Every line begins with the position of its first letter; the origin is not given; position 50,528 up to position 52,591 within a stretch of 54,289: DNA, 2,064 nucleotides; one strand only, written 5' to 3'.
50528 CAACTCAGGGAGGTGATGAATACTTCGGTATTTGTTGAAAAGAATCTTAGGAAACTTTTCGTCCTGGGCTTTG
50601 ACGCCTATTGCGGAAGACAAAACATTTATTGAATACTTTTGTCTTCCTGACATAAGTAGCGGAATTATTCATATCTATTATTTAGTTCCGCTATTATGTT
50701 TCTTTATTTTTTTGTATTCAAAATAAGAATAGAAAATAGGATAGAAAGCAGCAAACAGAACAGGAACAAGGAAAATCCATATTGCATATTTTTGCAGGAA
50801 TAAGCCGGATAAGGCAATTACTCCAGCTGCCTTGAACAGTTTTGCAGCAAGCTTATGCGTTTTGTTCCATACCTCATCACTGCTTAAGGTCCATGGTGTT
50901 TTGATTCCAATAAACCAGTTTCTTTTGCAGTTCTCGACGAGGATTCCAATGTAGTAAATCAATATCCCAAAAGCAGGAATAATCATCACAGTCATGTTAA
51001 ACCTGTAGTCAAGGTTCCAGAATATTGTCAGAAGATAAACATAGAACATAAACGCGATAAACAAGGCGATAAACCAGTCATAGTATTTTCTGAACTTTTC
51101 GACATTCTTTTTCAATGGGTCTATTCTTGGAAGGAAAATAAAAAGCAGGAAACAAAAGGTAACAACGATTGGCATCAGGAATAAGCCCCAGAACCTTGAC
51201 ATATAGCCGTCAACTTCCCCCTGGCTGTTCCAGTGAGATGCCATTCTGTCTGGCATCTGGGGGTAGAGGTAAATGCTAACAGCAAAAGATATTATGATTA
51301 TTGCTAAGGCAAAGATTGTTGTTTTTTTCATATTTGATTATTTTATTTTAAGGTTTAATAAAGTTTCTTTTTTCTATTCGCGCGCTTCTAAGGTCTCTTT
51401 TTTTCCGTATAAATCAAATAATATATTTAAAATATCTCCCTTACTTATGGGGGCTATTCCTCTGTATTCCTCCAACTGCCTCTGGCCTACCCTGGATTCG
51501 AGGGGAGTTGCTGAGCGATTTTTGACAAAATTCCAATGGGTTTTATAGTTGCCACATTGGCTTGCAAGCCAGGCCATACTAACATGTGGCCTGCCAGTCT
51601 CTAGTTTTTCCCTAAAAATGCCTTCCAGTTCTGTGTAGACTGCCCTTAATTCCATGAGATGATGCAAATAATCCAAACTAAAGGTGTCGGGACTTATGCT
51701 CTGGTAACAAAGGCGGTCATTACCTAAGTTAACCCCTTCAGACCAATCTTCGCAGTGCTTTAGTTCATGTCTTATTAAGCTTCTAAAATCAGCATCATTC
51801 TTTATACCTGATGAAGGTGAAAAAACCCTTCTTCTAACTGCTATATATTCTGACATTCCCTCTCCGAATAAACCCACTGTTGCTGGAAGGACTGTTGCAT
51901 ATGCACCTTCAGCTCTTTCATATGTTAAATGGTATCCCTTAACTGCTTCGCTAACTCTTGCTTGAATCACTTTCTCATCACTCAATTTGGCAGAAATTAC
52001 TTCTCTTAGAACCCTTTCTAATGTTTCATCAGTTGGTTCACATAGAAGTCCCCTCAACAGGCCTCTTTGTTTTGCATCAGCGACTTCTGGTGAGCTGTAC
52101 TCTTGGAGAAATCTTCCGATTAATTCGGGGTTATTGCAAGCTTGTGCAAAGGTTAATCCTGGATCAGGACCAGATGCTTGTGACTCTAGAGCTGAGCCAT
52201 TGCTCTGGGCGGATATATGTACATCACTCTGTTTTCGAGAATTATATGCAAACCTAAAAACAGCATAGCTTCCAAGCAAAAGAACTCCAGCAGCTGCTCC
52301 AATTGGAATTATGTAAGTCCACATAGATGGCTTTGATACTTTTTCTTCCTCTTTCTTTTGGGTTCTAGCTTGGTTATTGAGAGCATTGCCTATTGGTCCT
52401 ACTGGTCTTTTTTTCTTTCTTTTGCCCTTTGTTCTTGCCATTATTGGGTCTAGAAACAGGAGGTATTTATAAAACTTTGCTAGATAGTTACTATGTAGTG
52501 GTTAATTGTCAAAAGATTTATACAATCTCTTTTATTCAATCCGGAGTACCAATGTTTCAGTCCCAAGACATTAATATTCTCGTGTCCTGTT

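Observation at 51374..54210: RHH regulator plus Tat-secreted metzincin cassette flanked by direct repeats; a second HExxH protein next door shares the repeat motif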

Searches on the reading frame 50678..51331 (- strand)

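Call 8: search_protein_families(library=ncbifam, proteins=[window:50678-51331:-], max_evalue=1)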
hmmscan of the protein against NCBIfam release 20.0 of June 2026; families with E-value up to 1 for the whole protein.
window:50678-51331:- (217 aa): 0 families

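Call 11: search_protein_families(library=pfam, proteins=[window:50678-51331:-], max_evalue=1)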
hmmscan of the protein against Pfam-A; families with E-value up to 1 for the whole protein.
window:50678-51331:- (217 aa): 4 families
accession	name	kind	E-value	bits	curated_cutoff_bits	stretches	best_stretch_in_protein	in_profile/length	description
PF13630.11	SdpI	-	1e-20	74.1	28.2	1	135-202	2-71/71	SdpI/YfhL protein family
PF07853.16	DUF1648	-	2e-20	72.6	28.7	1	11-57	2-48/49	Domain of unknown function (DUF1648)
PF04080.19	Per1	-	0.0017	18.6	25.3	1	59-141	123-197/257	Per1-like family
PF14012.11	DUF4229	-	0.56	10.7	27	0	8-36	35-63/68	Protein of unknown function (DUF4229)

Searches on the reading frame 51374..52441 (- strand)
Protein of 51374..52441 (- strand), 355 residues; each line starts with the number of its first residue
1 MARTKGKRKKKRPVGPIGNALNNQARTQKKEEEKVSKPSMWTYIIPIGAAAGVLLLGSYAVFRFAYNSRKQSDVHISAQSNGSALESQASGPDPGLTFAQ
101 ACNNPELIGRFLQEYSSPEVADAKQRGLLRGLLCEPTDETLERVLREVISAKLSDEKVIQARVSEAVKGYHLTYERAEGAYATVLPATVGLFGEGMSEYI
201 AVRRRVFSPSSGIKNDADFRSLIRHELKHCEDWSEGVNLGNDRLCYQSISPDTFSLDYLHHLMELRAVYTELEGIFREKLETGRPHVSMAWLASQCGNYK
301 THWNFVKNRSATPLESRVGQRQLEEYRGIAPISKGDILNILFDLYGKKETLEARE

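Call 8: search_protein_families(library=ncbifam, proteins=[window:51374-52441:-], max_evalue=1)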
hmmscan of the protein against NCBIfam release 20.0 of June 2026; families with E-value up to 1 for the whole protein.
window:51374-52441:- (355 aa): 0 families

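Call 11: search_protein_families(library=pfam, proteins=[window:51374-52441:-], max_evalue=1)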
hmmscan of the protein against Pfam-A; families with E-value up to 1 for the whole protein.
window:51374-52441:- (355 aa): 1 family
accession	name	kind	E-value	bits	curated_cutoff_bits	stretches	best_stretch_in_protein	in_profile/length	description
PF25497.1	COR-B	-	0.18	12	27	1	212-275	66-133/145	C-terminal of Roc, COR-B domain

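Call 17: find_homologous_proteins(query=window:51374-52441:-)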
Query window:51374-52441:- (355 aa): 1 proteins with E <= 0.001 among 4653 candidates.
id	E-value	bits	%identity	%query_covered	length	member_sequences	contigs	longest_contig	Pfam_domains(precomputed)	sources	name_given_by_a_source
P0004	5.7e-236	800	100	100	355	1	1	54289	-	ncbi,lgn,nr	ncbi:hypothetical protein KY360_00235 [Candidatus Woesearchaeota archaeon]|nr:hypothetical protein [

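Call 38: search_protein_representatives(protein=window:51374-52441:-)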
Query: 355 residues. Proteins with E-value up to 0.001 (for the whole library): 96; up to 1e-10: 53; up to 1e-30: 20. The best 96 are listed.
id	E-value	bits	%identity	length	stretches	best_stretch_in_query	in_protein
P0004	1.8e-236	800.1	100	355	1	1-355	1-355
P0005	4.4e-52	193.8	44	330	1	114-351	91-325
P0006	1.1e-50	189.3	39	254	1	118-350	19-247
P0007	1.6e-48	182.1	39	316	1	109-350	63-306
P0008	7.6e-45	170.1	36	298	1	116-350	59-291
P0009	3.7e-43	164.5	37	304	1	113-351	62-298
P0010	8.5e-43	163.3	38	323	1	114-351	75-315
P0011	5.7e-40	154.0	38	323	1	117-343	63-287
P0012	1.1e-39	153.1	38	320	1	116-351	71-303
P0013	5.7e-37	144.1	35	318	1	116-351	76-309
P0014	7.9e-37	143.7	36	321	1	117-346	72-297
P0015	5.7e-36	140.9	32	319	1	55-349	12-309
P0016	1.8e-35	139.2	36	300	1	113-352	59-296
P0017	7.9e-35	137.1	33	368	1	116-354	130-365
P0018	5.6e-34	134.3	35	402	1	105-350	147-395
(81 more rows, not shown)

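Call 61: search_protein_families(library=pfam, alignment_id=A7, max_evalue=0.01)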
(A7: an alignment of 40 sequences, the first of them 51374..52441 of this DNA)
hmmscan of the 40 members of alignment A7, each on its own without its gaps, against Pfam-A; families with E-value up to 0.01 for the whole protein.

A. member 1, window:51374-52441:- (355 aa): 0 families

B. families by the number of members that match (of 40 scanned): 1 family
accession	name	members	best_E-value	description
PF18894.6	PhageMetallopep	1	0.0019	Putative phage metallopeptidase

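Call 62: search_solved_structures(query=A7, max_evalue=10, show_alignments=1)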
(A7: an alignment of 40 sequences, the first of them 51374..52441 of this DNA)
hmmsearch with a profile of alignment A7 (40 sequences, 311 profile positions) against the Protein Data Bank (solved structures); distinct sequences matched with E-value up to 10: 2.
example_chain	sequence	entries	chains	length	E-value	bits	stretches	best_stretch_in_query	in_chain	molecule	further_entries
6y07_A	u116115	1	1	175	0.002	20.5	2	43-121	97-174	sohair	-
5j73_A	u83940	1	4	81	0.072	15.4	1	47-121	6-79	protein design 2L4HC2_9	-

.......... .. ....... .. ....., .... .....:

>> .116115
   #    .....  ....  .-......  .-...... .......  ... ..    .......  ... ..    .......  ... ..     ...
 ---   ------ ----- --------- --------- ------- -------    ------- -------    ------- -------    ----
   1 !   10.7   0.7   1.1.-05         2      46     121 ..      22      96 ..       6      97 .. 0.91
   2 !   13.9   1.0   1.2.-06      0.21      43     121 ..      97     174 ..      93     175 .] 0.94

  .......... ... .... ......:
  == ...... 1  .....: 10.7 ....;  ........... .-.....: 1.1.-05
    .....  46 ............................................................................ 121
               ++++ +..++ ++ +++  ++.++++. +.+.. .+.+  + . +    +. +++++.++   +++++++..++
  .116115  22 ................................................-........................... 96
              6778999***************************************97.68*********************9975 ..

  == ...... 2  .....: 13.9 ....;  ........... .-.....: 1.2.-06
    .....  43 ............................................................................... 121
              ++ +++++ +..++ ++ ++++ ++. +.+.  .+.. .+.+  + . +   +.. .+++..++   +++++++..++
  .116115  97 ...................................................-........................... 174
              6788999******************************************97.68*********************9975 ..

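Call 64: find_encoding_contigs(protein=P0005, flank=6000, max_places=3)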
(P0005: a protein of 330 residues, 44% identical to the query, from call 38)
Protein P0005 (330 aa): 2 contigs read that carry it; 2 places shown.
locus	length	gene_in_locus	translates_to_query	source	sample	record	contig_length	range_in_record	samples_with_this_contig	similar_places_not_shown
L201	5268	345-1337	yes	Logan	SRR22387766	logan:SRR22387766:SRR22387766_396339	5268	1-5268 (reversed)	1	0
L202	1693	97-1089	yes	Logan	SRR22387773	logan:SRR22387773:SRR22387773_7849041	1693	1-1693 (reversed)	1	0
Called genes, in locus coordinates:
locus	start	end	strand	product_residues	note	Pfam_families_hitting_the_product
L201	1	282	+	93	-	?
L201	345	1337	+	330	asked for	-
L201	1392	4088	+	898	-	PF09471:Peptidase_M64 (faint), PF17957:Big_7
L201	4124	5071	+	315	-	PF00963:Cohesin (weak)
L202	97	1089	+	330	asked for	-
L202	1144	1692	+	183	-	?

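Call 65: find_encoding_contigs(protein=P0007, flank=6000, max_places=3)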
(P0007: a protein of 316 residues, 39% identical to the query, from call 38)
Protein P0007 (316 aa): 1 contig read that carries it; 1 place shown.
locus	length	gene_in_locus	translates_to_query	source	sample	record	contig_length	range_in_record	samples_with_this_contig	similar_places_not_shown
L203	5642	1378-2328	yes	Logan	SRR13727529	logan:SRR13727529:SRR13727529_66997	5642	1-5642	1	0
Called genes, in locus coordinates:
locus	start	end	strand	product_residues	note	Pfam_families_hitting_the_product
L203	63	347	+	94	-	-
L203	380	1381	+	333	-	PF00723:Glyco_hydro_15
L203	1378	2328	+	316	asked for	-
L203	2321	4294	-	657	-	PF06202:GDE_C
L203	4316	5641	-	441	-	?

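Call 69: predict_structure(alignment_id=A7)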
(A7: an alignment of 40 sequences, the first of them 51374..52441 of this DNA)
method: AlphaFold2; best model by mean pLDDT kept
length: 355 residues; sequences in the alignment: 40
mean_pLDDT: 84.0   pTM: 0.75
mean pLDDT of the five models: 84.0, 83.4, 83.2, 83.0, 81.2
residues with pLDDT >= 90: 252; 70-90: 10; 50-70: 38; < 50: 55
segments of 3 or more residues with pLDDT < 50: 1-6, 17-24, 27-39, 67-73, 75-80
pLDDT, mean of each block of 10 residues (from residue 1): 44 49 47 46 50 51 52 45 49 84 97 96 98 98 98 97 96 88 95 97 96 97 98 97 97 98 98 98 96 96 98 98 98 96 98 90
secondary structure, 60 per line:
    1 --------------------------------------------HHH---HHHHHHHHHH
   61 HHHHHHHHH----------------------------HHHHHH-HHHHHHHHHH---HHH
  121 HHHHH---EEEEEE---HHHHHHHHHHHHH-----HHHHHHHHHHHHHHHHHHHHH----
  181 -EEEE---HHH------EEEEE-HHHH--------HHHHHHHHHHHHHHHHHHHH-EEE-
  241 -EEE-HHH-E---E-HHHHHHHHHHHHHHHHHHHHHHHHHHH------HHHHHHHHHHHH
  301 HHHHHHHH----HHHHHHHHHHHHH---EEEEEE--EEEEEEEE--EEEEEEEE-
elements in order: H51-69 H98-103 H105-114 H118-125 E129-134 H138-150 H156-176 E182-185 E198-202 H204-207 H216-235 E237-239 E242-244 H256-282 H289-308 H313-325 E329-334 E337-344 E347-354

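Call 75: search_protein_families(library=padloc, proteins=[window:51374-52441:-], max_evalue=0.1)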
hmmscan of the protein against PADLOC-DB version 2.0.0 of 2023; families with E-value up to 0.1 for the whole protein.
window:51374-52441:- (355 aa): 0 families

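Call 76: search_protein_families(library=phrogs, proteins=[window:51374-52441:-], max_evalue=0.1)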
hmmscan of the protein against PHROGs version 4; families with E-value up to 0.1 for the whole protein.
window:51374-52441:- (355 aa): 0 families

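Call 84: find_encoding_contigs(protein=window:51374-52441:-, flank=10000, max_places=6)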
Protein window:51374-52441:- (355 aa): 1 contig read that carries it; 1 place shown.
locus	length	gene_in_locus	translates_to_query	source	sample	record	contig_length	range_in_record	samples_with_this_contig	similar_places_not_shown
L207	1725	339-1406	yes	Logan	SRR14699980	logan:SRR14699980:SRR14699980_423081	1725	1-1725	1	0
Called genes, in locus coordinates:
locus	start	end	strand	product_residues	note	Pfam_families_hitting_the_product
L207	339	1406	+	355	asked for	-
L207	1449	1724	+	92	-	?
